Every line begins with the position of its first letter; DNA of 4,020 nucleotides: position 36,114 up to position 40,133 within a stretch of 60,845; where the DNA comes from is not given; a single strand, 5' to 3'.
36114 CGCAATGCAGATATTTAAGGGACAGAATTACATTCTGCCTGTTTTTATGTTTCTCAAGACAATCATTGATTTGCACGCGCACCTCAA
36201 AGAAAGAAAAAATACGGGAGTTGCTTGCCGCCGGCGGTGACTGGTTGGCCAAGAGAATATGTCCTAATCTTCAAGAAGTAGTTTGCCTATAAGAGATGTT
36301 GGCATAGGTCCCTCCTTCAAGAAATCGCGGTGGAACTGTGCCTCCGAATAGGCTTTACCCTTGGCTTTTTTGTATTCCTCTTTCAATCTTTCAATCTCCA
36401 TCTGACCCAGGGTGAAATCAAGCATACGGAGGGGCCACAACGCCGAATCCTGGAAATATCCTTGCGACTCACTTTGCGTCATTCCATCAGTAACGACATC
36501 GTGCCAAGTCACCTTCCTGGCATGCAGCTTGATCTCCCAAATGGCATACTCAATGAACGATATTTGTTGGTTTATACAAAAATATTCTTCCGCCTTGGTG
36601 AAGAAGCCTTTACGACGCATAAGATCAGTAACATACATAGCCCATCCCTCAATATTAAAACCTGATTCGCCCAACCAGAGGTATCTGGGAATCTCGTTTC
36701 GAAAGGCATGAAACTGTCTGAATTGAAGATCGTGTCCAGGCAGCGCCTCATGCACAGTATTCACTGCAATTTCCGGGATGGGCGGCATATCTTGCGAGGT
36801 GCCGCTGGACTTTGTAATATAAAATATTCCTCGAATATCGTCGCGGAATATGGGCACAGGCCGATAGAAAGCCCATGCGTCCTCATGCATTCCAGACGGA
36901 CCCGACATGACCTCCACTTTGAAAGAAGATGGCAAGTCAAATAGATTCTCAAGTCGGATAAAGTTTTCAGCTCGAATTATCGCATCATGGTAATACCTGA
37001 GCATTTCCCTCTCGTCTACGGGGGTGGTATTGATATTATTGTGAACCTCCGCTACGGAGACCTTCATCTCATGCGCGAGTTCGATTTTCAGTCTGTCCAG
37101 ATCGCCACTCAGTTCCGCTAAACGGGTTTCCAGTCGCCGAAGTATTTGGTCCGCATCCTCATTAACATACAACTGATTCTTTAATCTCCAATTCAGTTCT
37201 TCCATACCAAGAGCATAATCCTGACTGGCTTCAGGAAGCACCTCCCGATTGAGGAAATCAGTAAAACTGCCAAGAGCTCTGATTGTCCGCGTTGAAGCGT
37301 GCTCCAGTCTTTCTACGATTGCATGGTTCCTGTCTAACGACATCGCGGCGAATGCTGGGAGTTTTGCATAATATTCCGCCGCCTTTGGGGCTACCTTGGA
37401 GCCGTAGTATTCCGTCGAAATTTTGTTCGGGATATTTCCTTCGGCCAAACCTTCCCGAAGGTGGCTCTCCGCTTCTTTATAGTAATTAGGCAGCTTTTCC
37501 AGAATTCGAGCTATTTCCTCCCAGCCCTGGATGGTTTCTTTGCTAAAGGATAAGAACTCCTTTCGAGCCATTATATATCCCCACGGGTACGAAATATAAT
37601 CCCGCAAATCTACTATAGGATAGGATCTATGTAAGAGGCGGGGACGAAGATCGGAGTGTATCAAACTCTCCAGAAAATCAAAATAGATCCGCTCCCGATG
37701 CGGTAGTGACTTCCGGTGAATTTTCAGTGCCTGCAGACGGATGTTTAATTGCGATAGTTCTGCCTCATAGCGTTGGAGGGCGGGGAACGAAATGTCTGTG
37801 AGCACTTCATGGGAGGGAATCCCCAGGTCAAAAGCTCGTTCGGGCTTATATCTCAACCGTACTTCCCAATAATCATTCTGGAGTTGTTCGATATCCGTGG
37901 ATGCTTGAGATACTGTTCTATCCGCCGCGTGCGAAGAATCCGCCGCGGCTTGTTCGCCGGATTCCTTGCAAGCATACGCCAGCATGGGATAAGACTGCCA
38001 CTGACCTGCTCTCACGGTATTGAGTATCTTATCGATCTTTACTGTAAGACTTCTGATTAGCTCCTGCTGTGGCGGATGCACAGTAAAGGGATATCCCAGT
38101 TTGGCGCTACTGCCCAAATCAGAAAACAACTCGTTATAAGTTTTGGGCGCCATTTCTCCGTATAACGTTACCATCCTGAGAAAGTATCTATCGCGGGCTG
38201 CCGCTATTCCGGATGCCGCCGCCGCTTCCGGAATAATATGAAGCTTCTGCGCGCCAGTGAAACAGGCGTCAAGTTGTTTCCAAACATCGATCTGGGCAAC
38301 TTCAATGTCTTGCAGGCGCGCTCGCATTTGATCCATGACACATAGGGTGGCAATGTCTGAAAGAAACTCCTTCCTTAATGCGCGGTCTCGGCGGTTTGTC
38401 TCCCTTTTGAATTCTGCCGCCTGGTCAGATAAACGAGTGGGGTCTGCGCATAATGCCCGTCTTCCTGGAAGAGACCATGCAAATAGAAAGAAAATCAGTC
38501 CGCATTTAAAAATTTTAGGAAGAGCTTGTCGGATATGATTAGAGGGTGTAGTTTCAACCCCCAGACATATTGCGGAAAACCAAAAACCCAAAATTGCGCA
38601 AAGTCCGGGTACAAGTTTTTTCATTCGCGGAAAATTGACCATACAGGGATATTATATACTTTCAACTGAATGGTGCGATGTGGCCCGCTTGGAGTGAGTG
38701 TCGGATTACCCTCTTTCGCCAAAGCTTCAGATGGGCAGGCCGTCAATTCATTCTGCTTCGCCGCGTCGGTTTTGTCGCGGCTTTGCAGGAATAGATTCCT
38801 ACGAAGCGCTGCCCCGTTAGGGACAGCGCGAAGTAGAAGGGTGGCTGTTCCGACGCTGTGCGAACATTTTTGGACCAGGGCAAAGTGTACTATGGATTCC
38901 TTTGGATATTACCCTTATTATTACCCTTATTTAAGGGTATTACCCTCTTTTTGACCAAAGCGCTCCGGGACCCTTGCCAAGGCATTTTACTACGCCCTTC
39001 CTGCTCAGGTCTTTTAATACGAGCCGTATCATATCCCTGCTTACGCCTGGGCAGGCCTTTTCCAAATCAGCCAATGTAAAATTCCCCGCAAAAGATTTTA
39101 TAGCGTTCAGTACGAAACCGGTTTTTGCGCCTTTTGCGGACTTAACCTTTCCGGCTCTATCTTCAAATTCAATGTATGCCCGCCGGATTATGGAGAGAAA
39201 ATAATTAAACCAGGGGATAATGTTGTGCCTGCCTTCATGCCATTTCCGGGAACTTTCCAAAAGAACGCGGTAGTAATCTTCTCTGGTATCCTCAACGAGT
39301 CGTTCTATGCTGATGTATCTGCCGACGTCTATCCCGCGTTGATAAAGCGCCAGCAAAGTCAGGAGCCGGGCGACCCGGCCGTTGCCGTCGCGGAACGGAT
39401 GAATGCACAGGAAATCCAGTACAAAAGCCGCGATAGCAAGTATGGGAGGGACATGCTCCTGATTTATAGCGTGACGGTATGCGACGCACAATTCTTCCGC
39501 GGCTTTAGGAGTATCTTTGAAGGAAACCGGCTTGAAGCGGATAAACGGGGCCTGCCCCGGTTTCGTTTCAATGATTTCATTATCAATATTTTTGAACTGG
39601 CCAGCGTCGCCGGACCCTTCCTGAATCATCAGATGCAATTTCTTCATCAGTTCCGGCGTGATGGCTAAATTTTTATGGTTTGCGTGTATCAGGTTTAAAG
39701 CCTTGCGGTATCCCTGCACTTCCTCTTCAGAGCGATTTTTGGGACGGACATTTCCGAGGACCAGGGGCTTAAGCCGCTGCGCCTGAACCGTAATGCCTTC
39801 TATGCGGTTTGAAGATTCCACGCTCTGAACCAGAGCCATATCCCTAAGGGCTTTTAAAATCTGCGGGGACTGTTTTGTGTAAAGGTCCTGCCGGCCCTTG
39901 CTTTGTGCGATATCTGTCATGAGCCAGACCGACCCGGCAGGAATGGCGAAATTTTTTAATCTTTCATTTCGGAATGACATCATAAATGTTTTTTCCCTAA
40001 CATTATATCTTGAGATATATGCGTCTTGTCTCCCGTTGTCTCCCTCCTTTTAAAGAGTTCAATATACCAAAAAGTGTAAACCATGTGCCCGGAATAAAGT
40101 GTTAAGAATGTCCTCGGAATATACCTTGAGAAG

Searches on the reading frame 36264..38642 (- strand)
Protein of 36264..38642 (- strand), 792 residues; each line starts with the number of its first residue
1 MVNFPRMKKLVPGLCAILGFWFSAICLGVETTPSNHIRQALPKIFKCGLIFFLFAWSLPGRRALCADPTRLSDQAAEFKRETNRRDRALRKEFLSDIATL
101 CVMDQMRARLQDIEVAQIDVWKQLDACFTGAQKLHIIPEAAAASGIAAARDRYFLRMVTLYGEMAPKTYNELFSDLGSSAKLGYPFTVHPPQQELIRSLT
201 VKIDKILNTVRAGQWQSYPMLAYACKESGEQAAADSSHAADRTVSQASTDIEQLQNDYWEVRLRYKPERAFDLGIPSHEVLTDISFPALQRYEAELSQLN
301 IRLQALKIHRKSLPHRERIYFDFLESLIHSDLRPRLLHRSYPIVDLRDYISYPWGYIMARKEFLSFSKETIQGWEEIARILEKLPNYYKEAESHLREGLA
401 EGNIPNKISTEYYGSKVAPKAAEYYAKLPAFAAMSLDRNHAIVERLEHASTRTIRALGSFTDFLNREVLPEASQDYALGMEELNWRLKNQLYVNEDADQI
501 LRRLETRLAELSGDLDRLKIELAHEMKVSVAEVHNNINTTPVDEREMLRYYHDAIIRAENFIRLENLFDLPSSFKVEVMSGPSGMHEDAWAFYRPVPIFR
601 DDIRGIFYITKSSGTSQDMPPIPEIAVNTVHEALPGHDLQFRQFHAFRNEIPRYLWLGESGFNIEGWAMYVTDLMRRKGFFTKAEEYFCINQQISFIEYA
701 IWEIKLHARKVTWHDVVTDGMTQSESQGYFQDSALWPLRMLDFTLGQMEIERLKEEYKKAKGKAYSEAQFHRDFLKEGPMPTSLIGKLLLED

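Call 56: search_protein_families(library=pfam, proteins=[window:36264-38642:-], max_evalue=0.001)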
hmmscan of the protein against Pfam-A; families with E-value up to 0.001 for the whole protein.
window:36264-38642:- (792 aa): 1 family
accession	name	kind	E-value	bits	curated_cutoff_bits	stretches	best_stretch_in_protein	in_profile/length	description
PF05960.17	DUF885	-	1e-57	197.4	32.4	1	267-786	1-529/532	Bacterial protein of unknown function (DUF885)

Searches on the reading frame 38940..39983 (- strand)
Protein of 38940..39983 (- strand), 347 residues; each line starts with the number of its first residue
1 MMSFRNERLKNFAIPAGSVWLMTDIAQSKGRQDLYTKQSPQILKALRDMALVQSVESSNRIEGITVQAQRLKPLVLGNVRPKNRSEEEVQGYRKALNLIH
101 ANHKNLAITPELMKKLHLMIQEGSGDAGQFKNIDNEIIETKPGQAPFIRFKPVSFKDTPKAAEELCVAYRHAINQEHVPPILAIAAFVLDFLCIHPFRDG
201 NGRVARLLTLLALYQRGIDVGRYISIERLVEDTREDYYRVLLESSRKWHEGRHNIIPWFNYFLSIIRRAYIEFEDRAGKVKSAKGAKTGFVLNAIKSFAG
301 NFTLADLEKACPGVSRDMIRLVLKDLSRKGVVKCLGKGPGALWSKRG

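Call 56: search_protein_families(library=pfam, proteins=[window:38940-39983:-], max_evalue=0.001)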
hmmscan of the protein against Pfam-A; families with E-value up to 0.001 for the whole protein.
window:38940-39983:- (347 aa): 1 family
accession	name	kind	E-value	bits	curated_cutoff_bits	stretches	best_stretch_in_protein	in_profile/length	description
PF02661.23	Fic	-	4.8e-16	59.8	24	1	108-213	2-93/93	Fic/DOC family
